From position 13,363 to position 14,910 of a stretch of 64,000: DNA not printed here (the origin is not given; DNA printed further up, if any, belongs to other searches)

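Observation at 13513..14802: hemA (glutamyl-tRNA reductase) wedged between the globin-MCP gene and cheY, preceded by a strong stem-loop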

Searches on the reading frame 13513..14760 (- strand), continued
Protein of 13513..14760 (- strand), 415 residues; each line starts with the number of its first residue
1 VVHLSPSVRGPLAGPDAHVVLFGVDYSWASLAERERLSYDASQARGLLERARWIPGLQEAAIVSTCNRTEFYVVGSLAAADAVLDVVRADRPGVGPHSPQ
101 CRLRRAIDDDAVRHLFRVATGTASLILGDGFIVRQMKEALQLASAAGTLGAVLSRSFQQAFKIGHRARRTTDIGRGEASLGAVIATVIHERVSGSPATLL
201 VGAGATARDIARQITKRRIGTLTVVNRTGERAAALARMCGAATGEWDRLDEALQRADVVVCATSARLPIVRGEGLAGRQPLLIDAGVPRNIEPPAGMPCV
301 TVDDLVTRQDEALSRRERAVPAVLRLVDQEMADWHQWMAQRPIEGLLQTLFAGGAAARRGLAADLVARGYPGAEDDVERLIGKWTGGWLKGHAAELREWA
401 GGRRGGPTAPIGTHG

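Call 41: find_encoding_contigs(protein=P0054, flank=9000, max_places=2)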
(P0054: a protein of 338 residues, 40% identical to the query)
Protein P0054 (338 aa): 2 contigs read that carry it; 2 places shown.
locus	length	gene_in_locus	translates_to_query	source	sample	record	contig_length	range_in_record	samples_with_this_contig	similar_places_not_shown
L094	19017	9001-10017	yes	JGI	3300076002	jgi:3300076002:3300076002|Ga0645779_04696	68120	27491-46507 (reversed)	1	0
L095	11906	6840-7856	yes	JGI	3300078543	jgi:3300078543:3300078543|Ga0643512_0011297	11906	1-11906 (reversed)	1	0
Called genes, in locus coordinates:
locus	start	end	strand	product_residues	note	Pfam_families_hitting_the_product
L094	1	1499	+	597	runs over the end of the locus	-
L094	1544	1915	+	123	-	PF02311:AraC_binding (faint), PF07883:Cupin_2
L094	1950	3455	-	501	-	PF13406:SLT_2 (faint), PF01464:SLT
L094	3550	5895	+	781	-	PF01627:Hpt, PF02895:H-kinase_dim, PF02518:HATPase_c, PF01584:CheW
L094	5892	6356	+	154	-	PF01584:CheW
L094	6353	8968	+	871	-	PF01152:Bac_globin, PF00989:PAS (faint), PF08448:PAS_4 (faint), PF13188:PAS_8 (faint), PF00015:MCPsignal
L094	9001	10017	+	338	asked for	PF05201:GlutR_N, PF01488:Shikimate_DH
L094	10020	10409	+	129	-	PF00072:Response_reg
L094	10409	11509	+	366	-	PF00072:Response_reg, PF01339:CheB_methylest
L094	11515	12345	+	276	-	PF03705:CheR_N, PF01739:CheR, PF08241:Methyltransf_11 (faint), PF08242:Methyltransf_12 (faint), PF13649:Methyltransf_25 (faint)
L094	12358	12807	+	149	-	PF13690:CheX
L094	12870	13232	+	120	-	PF00072:Response_reg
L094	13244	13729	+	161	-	-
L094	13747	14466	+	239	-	PF02517:Rce1-like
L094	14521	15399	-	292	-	PF01757:Acyl_transf_3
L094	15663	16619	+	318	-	PF06325:PrmA, PF05175:MTS, PF13649:Methyltransf_25 (weak), PF13847:Methyltransf_31 (weak)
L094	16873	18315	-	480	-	-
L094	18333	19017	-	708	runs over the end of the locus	PF00771:FHIPEP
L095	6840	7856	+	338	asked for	PF05201:GlutR_N, PF01488:Shikimate_DH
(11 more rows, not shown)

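Call 42: fold_search(model_id=the predicted structure, library=pdb)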
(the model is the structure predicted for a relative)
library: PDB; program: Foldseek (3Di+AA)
matches with E <= 10: 1918; with E <= 0.001: 117
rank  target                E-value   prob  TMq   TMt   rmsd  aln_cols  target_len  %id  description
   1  1gpj                  2.1e-23  1.00  0.66  0.68   7.1       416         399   26  Glutamyl-tRNA Reductase from Methanopyrus kandleri (released 2002-01-04)
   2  5yjl_A                7.0e-22  1.00  0.52  0.52  11.3       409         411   22  Crystal structure of Arabidopsis glutamyl-tRNA reductase in complex with NADPH and GBP (released 2018-05-30)
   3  4n7r_A                5.0e-21  1.00  0.52  0.53  11.1       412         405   21  Crystal structure of Arabidopsis glutamyl-tRNA reductase in complex with its binding protein (released 2014-05-14)
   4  5che_B                9.3e-21  1.00  0.48  0.47  11.9       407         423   22  Crystal structure of Arabidopsis glutamyl-tRNA reductase in complex with its regulatory proteins (released 2016-02-03)
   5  5yjl_B                5.1e-20  1.00  0.53  0.53  11.0       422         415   20  Crystal structure of Arabidopsis glutamyl-tRNA reductase in complex with NADPH and GBP (released 2018-05-30)
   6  5che_A                5.1e-20  1.00  0.48  0.47  12.1       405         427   21  Crystal structure of Arabidopsis glutamyl-tRNA reductase in complex with its regulatory proteins (released 2016-02-03)
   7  4n7r_B                1.9e-18  1.00  0.49  0.53  11.0       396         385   20  Crystal structure of Arabidopsis glutamyl-tRNA reductase in complex with its binding protein (released 2014-05-14)
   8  3oj0                  1.3e-08  1.00  0.31  0.87   2.3       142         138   27  Crystal structure of glutamyl-tRNA reductase from Thermoplasma volcanium (nucleotide binding domain) (released 2010-09-01)
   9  5b37_B                1.3e-05  1.00  0.23  0.28  16.7       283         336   17  Crystal structure of L-tryptophan dehydrogenase from Nostoc punctiforme (released 2016-11-23)
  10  5b37_F                2.0e-05  1.00  0.25  0.30  15.3       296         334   13  Crystal structure of L-tryptophan dehydrogenase from Nostoc punctiforme (released 2016-11-23)
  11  5b37_A                3.9e-05  1.00  0.25  0.31  15.1       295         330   12  Crystal structure of L-tryptophan dehydrogenase from Nostoc punctiforme (released 2016-11-23)
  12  4bva_A                4.8e-05  1.00  0.24  0.32   3.2       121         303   24  Crystal structure of the NADPH-T3 form of mouse Mu-crystallin. (released 2014-02-05)
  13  3u62                  5.9e-05  1.00  0.25  0.39  11.0       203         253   18  Crystal structure of shikimate dehydrogenase from Thermotoga maritima (released 2011-11-16)
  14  4bv9_A                7.3e-05  1.00  0.25  0.33   2.5       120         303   22  Crystal structure of the NADPH form of mouse Mu-crystallin. (released 2014-02-05)
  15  4p4n_B                7.7e-05  1.00  0.24  0.36   5.8       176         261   22  Crystal Structure of Mycobacterium tuberculosis Shikimate Dehydrogenase (released 2015-03-18)
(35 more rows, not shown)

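Call 43: find_related_loci(query=A1, collection=metagenome_contigs, flank=8000)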
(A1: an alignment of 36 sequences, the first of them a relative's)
Query A1 (415 aa) in metagenome_contigs; peptide patterns used: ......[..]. (x = any residue, [..] = any of these).
600 stretches matched a pattern (row limit reached: there are more); 586 encode a relative of the query (tblastn E <= 1e-3); the best 80 are kept; 80 distinct loci.
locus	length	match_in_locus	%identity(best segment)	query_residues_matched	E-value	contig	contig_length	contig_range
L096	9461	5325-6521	49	6-400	1e-101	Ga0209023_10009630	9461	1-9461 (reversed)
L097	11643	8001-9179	47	16-399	1e-92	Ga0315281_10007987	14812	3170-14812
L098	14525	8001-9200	40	7-397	2e-71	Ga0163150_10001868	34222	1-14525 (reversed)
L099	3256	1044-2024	39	18-331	6e-50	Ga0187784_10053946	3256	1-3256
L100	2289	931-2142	32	22-412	6e-47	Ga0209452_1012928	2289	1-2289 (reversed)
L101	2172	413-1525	32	21-378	9e-47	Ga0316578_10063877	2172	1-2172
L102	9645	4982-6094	32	21-378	3e-46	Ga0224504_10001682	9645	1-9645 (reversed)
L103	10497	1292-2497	34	19-404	8e-46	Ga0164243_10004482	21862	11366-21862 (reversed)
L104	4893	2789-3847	32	21-362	2e-45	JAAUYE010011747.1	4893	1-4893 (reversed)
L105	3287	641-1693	35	2-338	2e-45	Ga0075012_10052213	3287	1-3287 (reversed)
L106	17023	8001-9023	31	9-338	2e-44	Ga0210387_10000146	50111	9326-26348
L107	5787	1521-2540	35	14-337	1e-44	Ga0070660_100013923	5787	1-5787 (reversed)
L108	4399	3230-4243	34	23-348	2e-44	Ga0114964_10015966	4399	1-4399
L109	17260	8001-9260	36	5-400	5e-44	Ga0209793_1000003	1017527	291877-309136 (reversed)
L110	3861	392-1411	32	10-338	9e-44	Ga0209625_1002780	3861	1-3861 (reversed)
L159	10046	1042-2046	40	16-337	5e-40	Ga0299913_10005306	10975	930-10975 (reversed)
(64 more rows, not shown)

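Call 46: search_protein_families(library=pfam, proteins=[L005:7255-8004:+, L008:10870-11622:+, L090:7261-8004:+, L001:5089-5448:+, L005:9310-10851:+, L094:13244-13729:+, L005:13226-15133:+], max_evalue=0.1)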
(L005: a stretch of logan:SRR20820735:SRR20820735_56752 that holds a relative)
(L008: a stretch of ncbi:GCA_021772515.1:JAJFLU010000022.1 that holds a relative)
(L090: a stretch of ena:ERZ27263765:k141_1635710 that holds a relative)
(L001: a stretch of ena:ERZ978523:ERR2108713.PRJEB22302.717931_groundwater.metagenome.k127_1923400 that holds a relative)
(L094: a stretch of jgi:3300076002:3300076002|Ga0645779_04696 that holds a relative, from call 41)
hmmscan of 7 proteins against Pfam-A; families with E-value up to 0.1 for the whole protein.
L005:7255-8004:+ (249 aa): 0 families

L008:10870-11622:+ (250 aa): 0 families

L090:7261-8004:+ (247 aa): 0 families

L001:5089-5448:+ (119 aa): 1 family
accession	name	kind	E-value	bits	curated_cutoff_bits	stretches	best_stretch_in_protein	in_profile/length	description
PF04238.17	DUF420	-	0.0027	18.4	30.5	1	4-115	7-122/130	Protein of unknown function (DUF420)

L005:9310-10851:+ (513 aa): 2 families
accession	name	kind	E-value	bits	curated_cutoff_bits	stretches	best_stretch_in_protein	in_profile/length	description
PF03109.22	ABC1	-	1.5e-49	168.8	22.9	1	86-299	18-230/244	ABC1 atypical kinase-like domain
PF01636.29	APH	-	1.1e-06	29.1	23.2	1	251-283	167-197/239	Phosphotransferase enzyme family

L094:13244-13729:+ (161 aa): 0 families

L005:13226-15133:+ (635 aa): 2 families
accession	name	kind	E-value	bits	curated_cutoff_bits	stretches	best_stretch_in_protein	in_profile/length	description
PF04513.17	Baculo_PEP_C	-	0.0038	17.7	38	1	425-496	37-105/140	Baculovirus polyhedron envelope protein, PEP, C terminus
PF20667.3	Sec10_N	-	0.041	14.4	27.4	0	512-554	36-78/118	Exocyst complex component Sec10, N-terminal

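Call 48: find_homologous_proteins(query=P0046, max_evalue=1e-40)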
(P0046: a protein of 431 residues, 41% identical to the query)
Query P0046 (431 aa): 3346 proteins with E <= 1e-40 among 8000 candidates; the best 120 are listed.
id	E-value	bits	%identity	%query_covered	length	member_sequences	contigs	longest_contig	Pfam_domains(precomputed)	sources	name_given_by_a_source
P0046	1.8e-263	892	100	100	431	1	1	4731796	PF05201.21,PF00745.26,PF01488.27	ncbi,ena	-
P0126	4.1e-233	792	90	100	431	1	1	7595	PF05201.21,PF00745.26,PF01488.27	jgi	jgi:glutamyl-tRNA reductase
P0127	4.0e-229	779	89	100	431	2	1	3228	PF05201.21,PF00745.26,PF01488.27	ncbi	ncbi:MAG TPA: glutamyl-tRNA reductase [Vicinamibacteria bacterium]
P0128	4.5e-222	755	87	100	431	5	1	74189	PF05201.21,PF00745.26,PF01488.27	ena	-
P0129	2.3e-201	687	79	100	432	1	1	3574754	PF05201.21,PF00745.26,PF01488.27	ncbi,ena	-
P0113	2.6e-194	664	77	100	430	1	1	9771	PF05201.21,PF00745.26,PF01488.27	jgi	jgi:glutamyl-tRNA reductase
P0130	4.9e-194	663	90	83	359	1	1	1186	PF05201.21,PF00745.26,PF01488.27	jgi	jgi:glutamyl-tRNA reductase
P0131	5.0e-194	663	78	100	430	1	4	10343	PF05201.21,PF00745.26,PF01488.27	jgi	jgi:glutamyl-tRNA reductase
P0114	4.5e-179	614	73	97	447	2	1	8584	PF05201.21,PF00745.26,PF01488.27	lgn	-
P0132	1.0e-164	567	80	84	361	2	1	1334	PF05201.21,PF00745.26,PF01488.27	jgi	jgi:glutamyl-tRNA reductase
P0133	1.9e-139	483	60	96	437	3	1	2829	PF05201.21,PF00745.26,PF01488.27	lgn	-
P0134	1.7e-134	467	56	96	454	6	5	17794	PF05201.21,PF00745.26,PF01488.27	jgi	jgi:glutamyl-tRNA reductase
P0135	2.1e-133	464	55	99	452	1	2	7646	PF05201.21,PF00745.26,PF01488.27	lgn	-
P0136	3.0e-132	460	54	97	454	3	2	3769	PF05201.21,PF00745.26,PF01488.27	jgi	jgi:glutamyl-tRNA reductase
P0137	3.8e-127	443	56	99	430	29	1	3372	PF05201.21,PF00745.26,PF01488.27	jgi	jgi:glutamyl-tRNA reductase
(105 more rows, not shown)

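Call 49: find_encoding_contigs(protein=P0046, flank=6000, max_places=1)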
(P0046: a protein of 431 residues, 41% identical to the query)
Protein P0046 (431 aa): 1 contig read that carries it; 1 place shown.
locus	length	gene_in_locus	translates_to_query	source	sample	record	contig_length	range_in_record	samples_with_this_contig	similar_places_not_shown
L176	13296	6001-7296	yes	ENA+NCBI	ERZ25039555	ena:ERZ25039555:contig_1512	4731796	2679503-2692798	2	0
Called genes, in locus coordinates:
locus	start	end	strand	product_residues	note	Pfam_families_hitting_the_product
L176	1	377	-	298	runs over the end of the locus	PF14237:GYF_2, PF01987:AIM24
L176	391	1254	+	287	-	PF10067:DUF2306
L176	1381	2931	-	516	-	PF08666:SAF, PF04295:GD_AH_second, PF20629:GD_AH_C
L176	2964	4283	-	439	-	PF01566:Nramp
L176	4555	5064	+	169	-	-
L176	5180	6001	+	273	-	PF01578:Cytochrom_C_asm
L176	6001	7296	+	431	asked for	PF05201:GlutR_N, PF01488:Shikimate_DH, PF00745:GlutR_dimer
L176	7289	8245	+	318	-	PF01379:Porphobil_deam, PF03900:Porphobil_deamC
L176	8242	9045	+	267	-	PF02602:HEM4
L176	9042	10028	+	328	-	PF00490:ALAD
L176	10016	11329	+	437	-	PF00202:Aminotran_3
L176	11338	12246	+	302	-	PF01208:URO-D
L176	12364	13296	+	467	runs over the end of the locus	PF04055:Radical_SAM, PF06969:HemN_C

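Call 65: search_protein_families(library=pfam, proteins=[L159:277-849:+, L159:432-944:+, L159:2386-4077:+, L159:2754-5060:+, L159:2769-5207:-, L159:5071-6387:+, L159:4969-6492:-, L159:6580-8895:+, L159:7153-9024:-, L159:7722-9383:+], max_evalue=0.001)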
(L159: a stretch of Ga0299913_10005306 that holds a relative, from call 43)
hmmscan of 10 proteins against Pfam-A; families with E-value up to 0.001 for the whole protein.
L159:277-849:+ (190 aa): 0 families

L159:432-944:+ (170 aa): 0 families

L159:2386-4077:+ (563 aa): 1 family
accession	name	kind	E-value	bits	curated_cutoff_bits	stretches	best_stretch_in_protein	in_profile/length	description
PF02602.20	HEM4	-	2.3e-53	181.2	27.5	1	326-554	1-230/231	Uroporphyrinogen-III synthase HemD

L159:2754-5060:+ (768 aa): 1 family
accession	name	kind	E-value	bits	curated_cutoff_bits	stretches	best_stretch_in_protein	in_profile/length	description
PF00490.27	ALAD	-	6.1e-136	453.1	24.6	1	446-765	2-316/317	Delta-aminolevulinic acid dehydratase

L159:2769-5207:- (812 aa): 0 families

L159:5071-6387:+ (438 aa): 1 family
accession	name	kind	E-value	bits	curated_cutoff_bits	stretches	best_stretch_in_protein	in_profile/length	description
PF00202.27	Aminotran_3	-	3.3e-75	253.7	30.5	1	43-406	10-374/403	Aminotransferase class-III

L159:4969-6492:- (507 aa): 0 families

L159:6580-8895:+ (771 aa): 2 families
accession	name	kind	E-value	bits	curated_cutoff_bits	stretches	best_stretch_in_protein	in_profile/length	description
PF04055.27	Radical_SAM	-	3.4e-21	76.5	29.5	1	367-539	1-164/166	Radical SAM superfamily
PF06969.22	HemN_C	-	5.8e-12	45.9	24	1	675-745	1-67/67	HemN C-terminal domain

L159:7153-9024:- (623 aa): 0 families

L159:7722-9383:+ (553 aa): 0 families
